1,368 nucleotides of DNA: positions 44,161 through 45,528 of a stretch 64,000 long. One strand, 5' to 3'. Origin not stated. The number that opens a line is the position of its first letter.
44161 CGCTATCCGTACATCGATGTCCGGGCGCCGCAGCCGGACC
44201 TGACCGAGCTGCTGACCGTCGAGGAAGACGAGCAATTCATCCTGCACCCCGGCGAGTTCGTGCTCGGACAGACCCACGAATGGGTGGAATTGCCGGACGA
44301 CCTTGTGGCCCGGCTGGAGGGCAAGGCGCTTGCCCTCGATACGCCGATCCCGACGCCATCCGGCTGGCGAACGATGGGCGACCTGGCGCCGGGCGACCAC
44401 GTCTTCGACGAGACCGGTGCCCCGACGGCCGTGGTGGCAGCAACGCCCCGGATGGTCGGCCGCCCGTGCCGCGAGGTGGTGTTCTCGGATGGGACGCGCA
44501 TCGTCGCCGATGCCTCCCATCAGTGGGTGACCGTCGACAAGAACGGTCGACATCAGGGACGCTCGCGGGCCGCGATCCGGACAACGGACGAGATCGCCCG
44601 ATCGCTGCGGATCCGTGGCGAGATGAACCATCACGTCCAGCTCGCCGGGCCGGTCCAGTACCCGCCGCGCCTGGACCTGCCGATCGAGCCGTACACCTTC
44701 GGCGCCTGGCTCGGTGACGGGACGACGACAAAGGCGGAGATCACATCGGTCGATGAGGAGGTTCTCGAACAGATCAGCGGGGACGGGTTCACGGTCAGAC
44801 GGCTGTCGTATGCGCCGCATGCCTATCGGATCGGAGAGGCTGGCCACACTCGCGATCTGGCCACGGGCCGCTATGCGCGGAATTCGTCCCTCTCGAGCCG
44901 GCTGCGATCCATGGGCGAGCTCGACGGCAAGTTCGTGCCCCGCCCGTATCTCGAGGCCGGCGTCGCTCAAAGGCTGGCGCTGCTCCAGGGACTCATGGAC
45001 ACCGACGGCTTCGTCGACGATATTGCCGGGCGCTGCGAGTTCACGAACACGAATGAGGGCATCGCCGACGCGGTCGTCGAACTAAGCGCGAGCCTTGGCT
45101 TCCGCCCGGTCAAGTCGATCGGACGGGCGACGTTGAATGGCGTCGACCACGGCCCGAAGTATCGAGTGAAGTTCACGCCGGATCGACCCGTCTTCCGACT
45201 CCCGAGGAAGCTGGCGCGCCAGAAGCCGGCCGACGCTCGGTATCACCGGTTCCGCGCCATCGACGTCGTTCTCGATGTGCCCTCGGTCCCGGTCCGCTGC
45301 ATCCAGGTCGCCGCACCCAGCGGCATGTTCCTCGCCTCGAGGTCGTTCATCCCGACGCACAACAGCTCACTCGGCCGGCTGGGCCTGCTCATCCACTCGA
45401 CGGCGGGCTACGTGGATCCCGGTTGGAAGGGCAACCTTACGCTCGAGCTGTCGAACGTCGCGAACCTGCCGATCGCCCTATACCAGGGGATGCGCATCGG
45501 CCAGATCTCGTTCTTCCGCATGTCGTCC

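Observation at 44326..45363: Class-3-like (WCT) intein with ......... homing endonuclease inside dCTP deaminase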

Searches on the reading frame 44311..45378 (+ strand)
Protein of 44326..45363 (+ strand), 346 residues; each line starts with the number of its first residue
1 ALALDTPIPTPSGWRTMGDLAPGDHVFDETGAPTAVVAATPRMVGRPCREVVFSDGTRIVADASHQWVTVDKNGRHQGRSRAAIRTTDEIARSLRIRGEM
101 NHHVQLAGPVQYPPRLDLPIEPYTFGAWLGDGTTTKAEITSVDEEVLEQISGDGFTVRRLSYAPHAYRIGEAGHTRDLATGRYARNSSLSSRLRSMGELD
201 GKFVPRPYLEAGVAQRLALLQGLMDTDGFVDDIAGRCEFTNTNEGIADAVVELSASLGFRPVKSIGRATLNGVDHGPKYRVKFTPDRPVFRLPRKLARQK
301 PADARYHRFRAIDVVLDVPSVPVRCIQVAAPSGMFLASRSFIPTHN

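Call 4: search_protein_families(library=pfam, proteins=[window:44326-45363:+], max_evalue=1)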
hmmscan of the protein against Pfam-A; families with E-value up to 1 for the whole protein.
window:44326-45363:+ (346 aa): 3 families
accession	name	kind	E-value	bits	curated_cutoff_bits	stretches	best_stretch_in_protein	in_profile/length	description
PF14528.11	LAGLIDADG_3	-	1.1e-06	29.2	22.5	1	215-259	2-48/82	LAGLIDADG-like domain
PF05204.19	Hom_end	-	0.0057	17.2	21.1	1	216-282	14-83/110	Homing endonuclease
PF13403.11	Hint_2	-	0.082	13.7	28.4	1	3-42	4-43/147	Hint domain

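Call 5: search_protein_families(library=ncbifam, proteins=[window:44326-45363:+], max_evalue=1)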
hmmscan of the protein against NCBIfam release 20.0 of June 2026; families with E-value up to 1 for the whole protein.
window:44326-45363:+ (346 aa): 2 families
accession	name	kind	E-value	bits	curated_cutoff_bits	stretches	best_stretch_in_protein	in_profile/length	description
NF045703.1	rSAM_Tes_intein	exception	0.019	12.7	1700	1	197-276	444-526/1040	tetraether lipid synthase Tes, intein-containing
NF038136.1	rSAM_Rv_intein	exception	0.069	12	700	1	3-80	78-160/574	intein-containing Rv2578c family radical SAM protein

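Call 6: search_solved_structures(query=window:44326-45363:+, max_evalue=1, show_alignments=3)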
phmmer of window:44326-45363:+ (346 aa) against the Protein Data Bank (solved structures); distinct sequences matched with E-value up to 1: 10.
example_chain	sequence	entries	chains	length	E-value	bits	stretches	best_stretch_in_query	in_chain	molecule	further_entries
6bs8_A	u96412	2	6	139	4.1e-31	111.3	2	1-86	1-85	Replicative DNA helicase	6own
6rix_A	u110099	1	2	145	8e-31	110.4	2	1-70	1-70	Replicative DNA helicase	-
6riy_A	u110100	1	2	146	4.5e-30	107.9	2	1-70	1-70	Replicative DNA helicase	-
1um2_A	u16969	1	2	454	0.00066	21.9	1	122-286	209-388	ENDONUCLEASE PI-SCEI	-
1dfa_A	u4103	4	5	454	0.00067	21.9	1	122-286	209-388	PI-SCEI ENDONUCLEASE | ENDONUCLEASE PI-SCEI | PI-SCEI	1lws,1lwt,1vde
1ef0_A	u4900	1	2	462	0.00069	21.8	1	122-286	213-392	PI-SCEI ENDONUCLEASE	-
1jva_A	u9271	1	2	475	0.00072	21.8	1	122-286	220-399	VMA1-DERIVED HOMING ENDONUCLEASE X10SSS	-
9cop_A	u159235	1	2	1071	0.0044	19.2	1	122-285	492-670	V-type proton ATPase catalytic subunit A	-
6riz_A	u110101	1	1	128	0.014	17.5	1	1-70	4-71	gp41-1 intein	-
6qaz_A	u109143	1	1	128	0.28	13.3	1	1-69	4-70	cyanophage-like gp41-1 intein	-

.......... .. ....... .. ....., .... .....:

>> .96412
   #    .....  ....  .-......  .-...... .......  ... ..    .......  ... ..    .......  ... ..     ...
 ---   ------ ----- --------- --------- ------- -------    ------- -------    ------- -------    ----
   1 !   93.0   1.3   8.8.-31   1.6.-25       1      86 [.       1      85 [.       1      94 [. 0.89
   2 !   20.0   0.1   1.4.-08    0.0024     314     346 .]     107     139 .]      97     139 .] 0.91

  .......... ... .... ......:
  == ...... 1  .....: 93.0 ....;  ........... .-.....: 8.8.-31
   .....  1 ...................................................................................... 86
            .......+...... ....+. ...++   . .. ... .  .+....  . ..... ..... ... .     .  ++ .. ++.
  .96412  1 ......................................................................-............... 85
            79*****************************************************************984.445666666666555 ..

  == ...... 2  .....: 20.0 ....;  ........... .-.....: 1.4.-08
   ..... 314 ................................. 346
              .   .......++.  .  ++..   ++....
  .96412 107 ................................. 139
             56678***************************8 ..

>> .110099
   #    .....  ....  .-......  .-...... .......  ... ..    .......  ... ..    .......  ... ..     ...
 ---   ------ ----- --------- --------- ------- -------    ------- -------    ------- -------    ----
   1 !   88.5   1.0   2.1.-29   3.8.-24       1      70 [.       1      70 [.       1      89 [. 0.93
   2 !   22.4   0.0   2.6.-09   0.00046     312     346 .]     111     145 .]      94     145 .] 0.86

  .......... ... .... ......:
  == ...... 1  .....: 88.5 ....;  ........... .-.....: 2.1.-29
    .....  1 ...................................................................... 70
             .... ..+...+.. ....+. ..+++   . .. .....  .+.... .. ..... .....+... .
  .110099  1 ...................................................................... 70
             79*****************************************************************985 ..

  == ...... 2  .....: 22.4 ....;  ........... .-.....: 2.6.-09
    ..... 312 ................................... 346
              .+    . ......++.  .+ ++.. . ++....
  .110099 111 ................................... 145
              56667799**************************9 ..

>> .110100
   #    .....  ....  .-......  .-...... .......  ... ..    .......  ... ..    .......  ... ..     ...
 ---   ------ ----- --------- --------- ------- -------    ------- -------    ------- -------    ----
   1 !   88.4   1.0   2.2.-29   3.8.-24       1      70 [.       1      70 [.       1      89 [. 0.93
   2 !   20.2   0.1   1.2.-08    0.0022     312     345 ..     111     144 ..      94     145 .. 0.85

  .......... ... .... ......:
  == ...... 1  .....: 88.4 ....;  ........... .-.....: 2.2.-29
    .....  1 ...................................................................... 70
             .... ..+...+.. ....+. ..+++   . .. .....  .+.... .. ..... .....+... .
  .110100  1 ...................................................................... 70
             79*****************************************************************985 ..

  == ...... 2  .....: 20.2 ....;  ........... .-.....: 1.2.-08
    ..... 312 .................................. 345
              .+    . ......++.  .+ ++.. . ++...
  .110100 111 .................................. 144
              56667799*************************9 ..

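Call 18: search_protein_representatives(protein=window:44326-45363:+)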
Query: 346 residues. Proteins with E-value up to 0.001 (for the whole library): 17950; up to 1e-10: 12665; up to 1e-30: 4254. The best 150 are listed.
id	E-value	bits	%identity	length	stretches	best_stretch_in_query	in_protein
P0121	7.8e-135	465.6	44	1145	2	1-346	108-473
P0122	1.0e-128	445.5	45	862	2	1-346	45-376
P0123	1.5e-128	444.9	43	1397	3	2-346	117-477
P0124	5.2e-124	430.0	63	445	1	1-346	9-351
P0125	1.1e-123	428.9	64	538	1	1-346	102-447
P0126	8.2e-122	422.8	43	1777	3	1-346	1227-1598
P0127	1.4e-120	418.7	44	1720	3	1-346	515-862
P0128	4.3e-119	413.8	44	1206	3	1-346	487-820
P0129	6.8e-117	406.6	44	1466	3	1-346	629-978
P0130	8.8e-117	406.2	39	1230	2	1-346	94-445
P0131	1.4e-113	395.7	42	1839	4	84-346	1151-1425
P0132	2.8e-109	381.6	40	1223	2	5-346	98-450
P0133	5.5e-108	377.3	42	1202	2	1-346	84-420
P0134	1.6e-107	375.8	41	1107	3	2-346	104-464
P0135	5.9e-106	370.6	39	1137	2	2-346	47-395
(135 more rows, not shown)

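Call 26: search_protein_families(library=pfam, alignment_id=A2, max_evalue=0.001)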
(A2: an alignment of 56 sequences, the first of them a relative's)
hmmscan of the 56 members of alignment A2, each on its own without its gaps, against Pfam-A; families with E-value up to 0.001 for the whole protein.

A. member 1, P0125 (538 aa): 4 families
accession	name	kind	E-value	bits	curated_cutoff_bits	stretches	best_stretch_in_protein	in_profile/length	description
PF22769.1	DCD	-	7.3e-35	120.8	27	2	3-101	2-100/153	dCTP deaminase-like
PF05204.19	Hom_end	-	2e-06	28.3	21.1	1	308-386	2-84/110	Homing endonuclease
PF14528.11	LAGLIDADG_3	-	8.5e-06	26.4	22.5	1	319-369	2-55/82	LAGLIDADG-like domain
PF22569.1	DCD_C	-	0.00017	21.5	22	0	457-521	115-185/192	2'-deoxycytidine 5'-triphosphate deaminase (DCD), C-terminal domain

B. families by the number of members that match (of 56 scanned): 33 families (the first 25 are shown)
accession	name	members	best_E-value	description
PF14528.11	LAGLIDADG_3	54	8.4e-11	LAGLIDADG-like domain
PF05204.19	Hom_end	21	2e-06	Homing endonuclease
PF13481.12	AAA_25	12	3.1e-20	AAA domain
PF03796.21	DnaB_C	9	1.1e-101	DnaB-like helicase C terminal domain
PF00772.26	DnaB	9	6e-30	DnaB-like helicase N terminal domain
PF20441.4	TerL_nuclease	7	1.3e-48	Terminase large subunit, endonuclease domain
PF03354.21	TerL_ATPase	7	9.4e-27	Terminase large subunit, ATPase domain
PF03237.21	Terminase_6N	6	8.5e-15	Terminase large subunit, T4likevirus-type, N-terminal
PF17289.8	Terminase_6C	5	9.1e-10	Terminase RNaseH-like domain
PF22769.1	DCD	4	8e-44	dCTP deaminase-like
PF04466.19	Terminase_3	4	1.3e-18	Phage terminase large subunit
PF12696.13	TraG-D_C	2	5.5e-26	TraM recognition site of TraD and TraG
PF13155.12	Toprim_2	2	9.2e-11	Toprim-like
PF13662.12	Toprim_4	2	1.3e-07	Toprim domain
PF22569.1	DCD_C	2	4.7e-06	2'-deoxycytidine 5'-triphosphate deaminase (DCD), C-terminal domain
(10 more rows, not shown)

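Call 50: search_dna_similar(query=window:44326-45363:+, collection=phages, mode=protein, max_rows=25)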
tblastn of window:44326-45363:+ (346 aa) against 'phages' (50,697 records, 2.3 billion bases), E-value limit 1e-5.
Records with a match: 754; places in all: 766; records where one place covers at least 80% of the query: 529.
Best place of each record, by identity: <60% 754.
By first word of the organism name: Mycobacterium 300; Salmonella 183; Vibrio 59; Klebsiella 38; Escherichia 26; Aeromonas 16; Pseudomonas 16; Gordonia 15; Enterococcus 14; Bacteroides 10; and 38 more.
By host as written in the record: Mycobacterium smegmatis mc2 155 230; - 63; Salmonella enterica 43; Mycobacterium smegmatis mc#155 34; Salmonella enterica subsp. enterica serovar Enteritidis 28; Salmonella enterica subsp. enterica serovar Typhimurium 27; Klebsiella pneumoniae 21; Salmonella sp. 16; and 147 more.
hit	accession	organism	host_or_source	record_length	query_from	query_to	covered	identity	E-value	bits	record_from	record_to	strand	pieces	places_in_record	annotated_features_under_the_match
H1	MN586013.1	Mycobacterium phage Traaww1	Mycobacterium smegmatis mc#155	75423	1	346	100%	39.9%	1e-49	183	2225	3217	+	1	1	7: terminase large subunit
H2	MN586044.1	Mycobacterium phage Rimmer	Mycobacterium smegmatis mc#155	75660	1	346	100%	39.9%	1e-49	183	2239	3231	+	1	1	8: terminase large subunit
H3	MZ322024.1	Mycobacterium phage JeTaime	Mycobacterium smegmatis mc2 155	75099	1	346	100%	39.9%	1e-49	183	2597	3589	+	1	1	10: terminase large subunit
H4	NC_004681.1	Mycobacterium phage Cjw1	Mycobacterium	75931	1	346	100%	39.9%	1e-49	183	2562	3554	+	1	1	exonuclease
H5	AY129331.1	Mycobacterium phage Cjw1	Mycobacterium sp.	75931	1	346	100%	39.9%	1e-49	183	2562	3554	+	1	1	8: hypothetical protein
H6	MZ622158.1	Mycobacterium phage Thresher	Mycobacterium smegmatis mc2 155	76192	1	346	100%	39.9%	1e-49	183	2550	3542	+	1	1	9: terminase large subunit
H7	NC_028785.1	Mycobacterium phage NelitzaMV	Mycobacterium smegmatis mc2 155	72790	1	346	100%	39.9%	1e-49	183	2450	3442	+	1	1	exonuclease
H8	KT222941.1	Mycobacterium phage NelitzaMV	Mycobacterium smegmatis mc2 155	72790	1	346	100%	39.9%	1e-49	183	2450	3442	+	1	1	terminase large subunit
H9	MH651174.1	Mycobacterium phage Easy2Say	Mycobacterium smegmatis mc2 155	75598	1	346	100%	39.9%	1e-49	183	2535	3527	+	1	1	9: terminase large subunit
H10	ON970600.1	Mycobacterium phage Quallification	Mycobacterium smegmatis mc#155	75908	1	346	100%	39.9%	1e-49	183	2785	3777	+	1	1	10: terminase large subunit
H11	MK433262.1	Mycobacterium phage Nimrod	Mycobacterium smegmatis mc2 155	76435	1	346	100%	39.9%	1e-49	183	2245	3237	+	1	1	8: terminase large subunit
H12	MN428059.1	Mycobacterium phage Kanye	Mycobacterium smegmatis mc2155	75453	1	346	100%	39.9%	2e-49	183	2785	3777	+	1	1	10: terminase large subunit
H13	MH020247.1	Mycobacterium phage MPhalcon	Mycobacterium smegmatis mc2 155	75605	1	346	100%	39.9%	2e-49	183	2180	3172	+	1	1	8: terminase large subunit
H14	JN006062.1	Mycobacterium phage Rakim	Mycobacterium smegmatis mc2 155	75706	1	346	100%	39.9%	2e-49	183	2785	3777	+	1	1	10: terminase large subunit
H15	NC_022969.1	Mycobacterium phage PhatBacter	Mycobacterium smegmatis mc2 155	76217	1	346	100%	39.9%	2e-49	183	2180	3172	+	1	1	8: exonuclease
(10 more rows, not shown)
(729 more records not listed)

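Call 53: predict_structure(alignment_id=A3)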
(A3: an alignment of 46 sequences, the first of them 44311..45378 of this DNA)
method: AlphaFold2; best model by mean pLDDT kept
length: 356 residues; sequences in the alignment: 46
mean_pLDDT: 59.0   pTM: 0.50
mean pLDDT of the five models: 59.0, 54.0, 53.8, 52.7, 48.4
residues with pLDDT >= 90: 2; 70-90: 147; 50-70: 73; < 50: 134
segments of 3 or more residues with pLDDT < 50: 1-6, 48-51, 68-115, 236-240, 291-294, 296-356
pLDDT, mean of each block of 10 residues (from residue 1): 41 68 79 70 65 67 56 35 36 39 33 50 81 73 72 72 77 66 54 78 82 85 79 53 78 88 81 61 76 45 34 27 25 32 28 27
secondary structure, 60 per line:
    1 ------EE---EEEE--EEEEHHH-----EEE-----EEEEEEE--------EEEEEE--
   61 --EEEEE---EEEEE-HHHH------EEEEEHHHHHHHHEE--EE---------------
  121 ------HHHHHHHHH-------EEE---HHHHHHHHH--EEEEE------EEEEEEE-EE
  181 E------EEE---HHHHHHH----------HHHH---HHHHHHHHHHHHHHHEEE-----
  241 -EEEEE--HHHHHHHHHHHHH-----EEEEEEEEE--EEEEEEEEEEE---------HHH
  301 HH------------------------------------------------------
elements in order: E12-15 E18-21 E30-32 E38-44 E53-58 E63-67 E71-75 H77-80 E87-91 H92-99 H127-135 E143-145 H149-157 E160-164 E171-177 E179-181 E188-190 H194-200 H211-214 H218-232 E233-235 E242-246 H249-261 E267-275 E278-288 H298-302

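Call 55: fold_search(model_id=the predicted structure, library=pdb)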
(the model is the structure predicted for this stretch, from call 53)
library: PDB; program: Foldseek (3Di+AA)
matches with E <= 10: 591; with E <= 0.001: 57
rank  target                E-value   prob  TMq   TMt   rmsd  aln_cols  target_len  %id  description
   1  1vde_B                7.8e-12  1.00  0.38  0.32  23.1       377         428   17  PI-SCEI, A HOMING ENDONUCLEASE WITH PROTEIN SPLICING ACTIVITY (released 1998-04-08)
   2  1ef0_A                3.2e-11  1.00  0.39  0.33  21.4       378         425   17  CRYSTAL STRUCTURE OF PI-SCEI MINIPRECURSOR (released 2000-06-07)
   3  1lws_A                5.4e-11  1.00  0.36  0.31  23.0       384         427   18  Crystal structure of the intein homing endonuclease PI-SceI bound to its recognition sequence (released 2002-09-27)
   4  1vde_A                7.3e-11  1.00  0.38  0.32  23.3       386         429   15  PI-SCEI, A HOMING ENDONUCLEASE WITH PROTEIN SPLICING ACTIVITY (released 1998-04-08)
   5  1lwt_A                2.5e-10  1.00  0.38  0.31  22.9       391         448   13  Crystal structure of the intein homing endonuclease PI-SceI bound to its substrate DNA (Ca2+ free) (released 2002-09-27)
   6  1um2_B                2.7e-10  1.00  0.36  0.31  23.8       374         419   16  Crystal Structure of the Vma1-Derived Endonuclease with the Ligated Extein Segment (released 2004-09-22)
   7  1jva_B                1.2e-09  1.00  0.37  0.31  21.9       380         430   15  CRYSTAL STRUCTURE OF THE VMA1-DERIVED ENDONUCLEASE BEARING THE N AND C EXTEIN PROPEPTIDES (released 2002-08-29)
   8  1dfa                  2.2e-09  1.00  0.35  0.31  23.6       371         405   14  CRYSTAL STRUCTURE OF PI-SCEI IN C2 SPACE GROUP (released 1999-12-08)
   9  1ef0_B                7.1e-09  1.00  0.31  0.28  23.7       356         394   17  CRYSTAL STRUCTURE OF PI-SCEI MINIPRECURSOR (released 2000-06-07)
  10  7qsu                  7.6e-09  1.00  0.35  0.35  23.1       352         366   16  Crystal structure of homing endonuclease-associated TliVMA intein (C1A, d333-339) (released 2022-03-30)
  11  1jva_A                8.5e-09  1.00  0.34  0.29  25.2       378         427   15  CRYSTAL STRUCTURE OF THE VMA1-DERIVED ENDONUCLEASE BEARING THE N AND C EXTEIN PROPEPTIDES (released 2002-08-29)
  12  1um2_A                2.3e-08  1.00  0.32  0.28  22.4       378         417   16  Crystal Structure of the Vma1-Derived Endonuclease with the Ligated Extein Segment (released 2004-09-22)
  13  7qss                  3.7e-08  1.00  0.34  0.29  22.6       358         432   16  Crystal structure of homing endonuclease-associated TliVMA intein (C1A) (released 2022-03-30)
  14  6rix_B                7.9e-07  1.00  0.13  0.32  12.5        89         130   57  Crystal structure of MchDnaB-1 intein (released 2020-05-13)
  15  6riy_A                8.4e-07  1.00  0.13  0.32  12.5        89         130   57  Crystal structure of MchDnaB-1 intein (N145AA) (released 2020-05-13)
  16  6bs8_C                1.1e-06  1.00  0.13  0.33  12.4        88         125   58  The class 3 DnaB intein from Mycobacterium smegmatis (released 2018-11-21)
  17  6riy_B                1.2e-06  1.00  0.13  0.32  12.5        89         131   57  Crystal structure of MchDnaB-1 intein (N145AA) (released 2020-05-13)
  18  6rix_A                1.6e-06  1.00  0.13  0.32  12.5        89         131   57  Crystal structure of MchDnaB-1 intein (released 2020-05-13)
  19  6bs8_A                2.3e-06  1.00  0.13  0.33  12.6        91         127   56  The class 3 DnaB intein from Mycobacterium smegmatis (released 2018-11-21)
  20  6bs8_B                3.9e-06  1.00  0.13  0.32  12.4        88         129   58  The class 3 DnaB intein from Mycobacterium smegmatis (released 2018-11-21)
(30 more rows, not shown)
